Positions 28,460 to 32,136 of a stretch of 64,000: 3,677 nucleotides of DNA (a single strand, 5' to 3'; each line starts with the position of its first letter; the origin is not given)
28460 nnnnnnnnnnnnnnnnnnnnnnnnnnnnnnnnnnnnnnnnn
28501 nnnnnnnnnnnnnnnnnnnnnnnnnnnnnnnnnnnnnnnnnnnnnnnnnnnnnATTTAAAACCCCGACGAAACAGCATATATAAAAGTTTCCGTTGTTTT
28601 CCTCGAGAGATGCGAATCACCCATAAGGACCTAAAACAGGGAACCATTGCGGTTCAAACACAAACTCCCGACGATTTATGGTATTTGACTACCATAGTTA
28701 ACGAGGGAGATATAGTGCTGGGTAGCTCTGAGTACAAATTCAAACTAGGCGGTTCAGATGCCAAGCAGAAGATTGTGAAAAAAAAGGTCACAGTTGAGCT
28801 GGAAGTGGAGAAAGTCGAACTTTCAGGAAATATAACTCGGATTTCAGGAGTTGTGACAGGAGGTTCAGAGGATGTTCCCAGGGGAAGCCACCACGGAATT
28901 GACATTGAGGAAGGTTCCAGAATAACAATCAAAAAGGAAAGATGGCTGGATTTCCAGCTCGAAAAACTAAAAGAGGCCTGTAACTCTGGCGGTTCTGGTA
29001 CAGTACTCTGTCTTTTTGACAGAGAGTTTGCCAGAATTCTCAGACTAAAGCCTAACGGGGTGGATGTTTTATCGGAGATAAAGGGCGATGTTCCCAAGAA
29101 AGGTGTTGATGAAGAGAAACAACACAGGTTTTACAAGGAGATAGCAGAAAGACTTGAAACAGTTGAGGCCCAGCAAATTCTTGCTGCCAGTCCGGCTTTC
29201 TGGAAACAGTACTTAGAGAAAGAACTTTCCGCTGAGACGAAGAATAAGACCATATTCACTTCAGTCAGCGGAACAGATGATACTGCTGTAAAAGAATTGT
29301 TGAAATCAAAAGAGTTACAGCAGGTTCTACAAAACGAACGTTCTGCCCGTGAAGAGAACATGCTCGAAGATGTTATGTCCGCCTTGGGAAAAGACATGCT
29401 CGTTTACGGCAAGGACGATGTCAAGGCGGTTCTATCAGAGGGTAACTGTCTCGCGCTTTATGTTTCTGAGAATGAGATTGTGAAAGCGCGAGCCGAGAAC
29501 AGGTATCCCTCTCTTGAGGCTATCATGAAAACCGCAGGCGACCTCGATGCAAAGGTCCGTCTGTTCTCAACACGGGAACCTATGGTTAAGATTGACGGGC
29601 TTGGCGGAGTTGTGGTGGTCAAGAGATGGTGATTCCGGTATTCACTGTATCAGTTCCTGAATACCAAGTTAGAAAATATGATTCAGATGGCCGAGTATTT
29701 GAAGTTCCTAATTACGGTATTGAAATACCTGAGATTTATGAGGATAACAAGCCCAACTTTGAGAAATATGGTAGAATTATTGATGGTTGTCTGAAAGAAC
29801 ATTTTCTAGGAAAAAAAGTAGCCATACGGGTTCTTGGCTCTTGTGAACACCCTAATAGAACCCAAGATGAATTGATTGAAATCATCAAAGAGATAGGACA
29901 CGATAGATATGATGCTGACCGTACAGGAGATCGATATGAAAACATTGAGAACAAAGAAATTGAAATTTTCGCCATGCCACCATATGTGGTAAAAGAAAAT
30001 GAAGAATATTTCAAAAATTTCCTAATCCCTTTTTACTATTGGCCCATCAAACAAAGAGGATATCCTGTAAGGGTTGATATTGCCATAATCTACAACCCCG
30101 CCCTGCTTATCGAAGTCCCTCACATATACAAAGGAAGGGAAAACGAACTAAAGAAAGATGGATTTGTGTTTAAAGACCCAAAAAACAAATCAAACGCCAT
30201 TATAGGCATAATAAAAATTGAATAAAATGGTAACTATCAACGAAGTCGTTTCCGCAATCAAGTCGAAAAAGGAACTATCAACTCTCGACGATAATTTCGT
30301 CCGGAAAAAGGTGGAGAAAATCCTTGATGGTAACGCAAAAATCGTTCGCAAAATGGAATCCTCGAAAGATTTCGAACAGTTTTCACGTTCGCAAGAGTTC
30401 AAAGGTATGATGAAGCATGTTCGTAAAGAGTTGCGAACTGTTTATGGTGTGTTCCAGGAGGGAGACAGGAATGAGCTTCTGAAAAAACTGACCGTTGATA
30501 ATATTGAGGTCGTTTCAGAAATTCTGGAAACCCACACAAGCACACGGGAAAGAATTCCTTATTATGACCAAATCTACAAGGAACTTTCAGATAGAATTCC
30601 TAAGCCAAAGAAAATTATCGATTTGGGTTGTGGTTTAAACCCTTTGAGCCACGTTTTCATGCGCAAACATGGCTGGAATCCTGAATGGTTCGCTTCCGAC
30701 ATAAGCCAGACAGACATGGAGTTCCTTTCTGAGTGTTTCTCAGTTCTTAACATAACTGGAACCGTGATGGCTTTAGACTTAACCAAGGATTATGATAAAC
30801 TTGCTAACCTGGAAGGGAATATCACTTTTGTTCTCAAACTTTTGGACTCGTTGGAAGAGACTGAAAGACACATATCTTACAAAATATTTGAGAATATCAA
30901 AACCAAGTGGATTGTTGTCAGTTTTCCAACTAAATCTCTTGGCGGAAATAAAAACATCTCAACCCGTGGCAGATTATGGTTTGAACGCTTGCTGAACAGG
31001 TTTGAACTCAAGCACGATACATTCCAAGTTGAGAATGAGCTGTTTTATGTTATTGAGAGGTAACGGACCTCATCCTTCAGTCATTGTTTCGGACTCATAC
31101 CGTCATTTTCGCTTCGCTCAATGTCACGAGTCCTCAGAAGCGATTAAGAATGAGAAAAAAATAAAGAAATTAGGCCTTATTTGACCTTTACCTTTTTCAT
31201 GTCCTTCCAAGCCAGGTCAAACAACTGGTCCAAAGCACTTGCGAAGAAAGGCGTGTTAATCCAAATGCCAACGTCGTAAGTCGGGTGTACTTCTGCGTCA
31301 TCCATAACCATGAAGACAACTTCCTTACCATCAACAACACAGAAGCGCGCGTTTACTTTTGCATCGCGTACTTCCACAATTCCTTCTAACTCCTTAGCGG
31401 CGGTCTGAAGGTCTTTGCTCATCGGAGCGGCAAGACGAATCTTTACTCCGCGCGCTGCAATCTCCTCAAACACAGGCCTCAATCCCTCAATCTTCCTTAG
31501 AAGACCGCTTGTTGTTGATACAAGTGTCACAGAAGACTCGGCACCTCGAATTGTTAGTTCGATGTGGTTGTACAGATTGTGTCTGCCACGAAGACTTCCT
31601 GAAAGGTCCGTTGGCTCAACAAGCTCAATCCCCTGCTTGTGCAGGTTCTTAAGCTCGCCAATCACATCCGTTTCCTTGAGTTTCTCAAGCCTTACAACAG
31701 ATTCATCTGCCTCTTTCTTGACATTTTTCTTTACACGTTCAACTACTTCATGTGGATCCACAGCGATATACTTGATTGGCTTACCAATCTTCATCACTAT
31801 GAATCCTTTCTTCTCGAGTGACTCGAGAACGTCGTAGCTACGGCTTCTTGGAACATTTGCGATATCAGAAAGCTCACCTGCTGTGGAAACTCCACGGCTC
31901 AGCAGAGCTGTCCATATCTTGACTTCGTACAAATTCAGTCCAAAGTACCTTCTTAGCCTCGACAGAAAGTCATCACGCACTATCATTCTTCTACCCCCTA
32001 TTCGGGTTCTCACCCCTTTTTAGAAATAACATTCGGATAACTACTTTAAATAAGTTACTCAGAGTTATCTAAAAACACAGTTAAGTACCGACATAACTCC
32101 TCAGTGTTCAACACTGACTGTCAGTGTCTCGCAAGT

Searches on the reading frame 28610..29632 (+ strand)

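Call 23: search_protein_families(library=pfam, proteins=[window:28610-29632:+], max_evalue=0.01)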
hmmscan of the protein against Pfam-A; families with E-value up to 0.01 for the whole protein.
window:28610-29632:+ (340 aa): 4 families
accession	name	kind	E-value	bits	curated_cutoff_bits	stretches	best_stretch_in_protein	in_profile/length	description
PF03463.20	eRF1_1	-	1.2e-21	77.4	23.8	1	1-124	1-123/123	eRF1 domain 1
PF03464.20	eRF1_2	-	4.6e-08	33.9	27.1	1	134-241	5-132/133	eRF1 domain 2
PF03465.20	eRF1_3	-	3.7e-06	27.8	25.8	1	246-337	2-101/106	eRF1 domain 3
PF13610.12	DDE_Tnp_IS240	-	0.0051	17.4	27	0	198-264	44-111/139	DDE domain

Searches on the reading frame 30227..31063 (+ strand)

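Call 22: search_protein_families(library=pfam, proteins=[window:30227-31063:+], max_evalue=0.01)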
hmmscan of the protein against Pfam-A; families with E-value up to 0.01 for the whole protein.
window:30227-31063:+ (278 aa): 2 families
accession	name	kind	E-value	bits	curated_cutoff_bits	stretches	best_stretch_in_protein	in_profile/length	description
PF07091.17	FmrO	-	7.4e-26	91.5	27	1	96-275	77-255/255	Ribosomal RNA methyltransferase (FmrO)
PF13489.12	Methyltransf_23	-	0.00055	20.1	27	1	108-160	4-53/164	Methyltransferase domain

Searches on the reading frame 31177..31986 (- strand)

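Call 23: search_protein_families(library=pfam, proteins=[window:31177-31986:-], max_evalue=0.01)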
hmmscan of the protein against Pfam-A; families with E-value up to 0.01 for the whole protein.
window:31177-31986:- (269 aa): 2 families
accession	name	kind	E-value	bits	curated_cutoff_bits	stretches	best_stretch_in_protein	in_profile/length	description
PF01978.25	TrmB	-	2.3e-19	69.4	25.6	1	14-78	3-67/68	Sugar-specific transcriptional regulator TrmB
PF24217.1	DUF7436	-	0.0066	16.8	34.2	0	181-264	62-151/153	Family of unknown function (DUF7436)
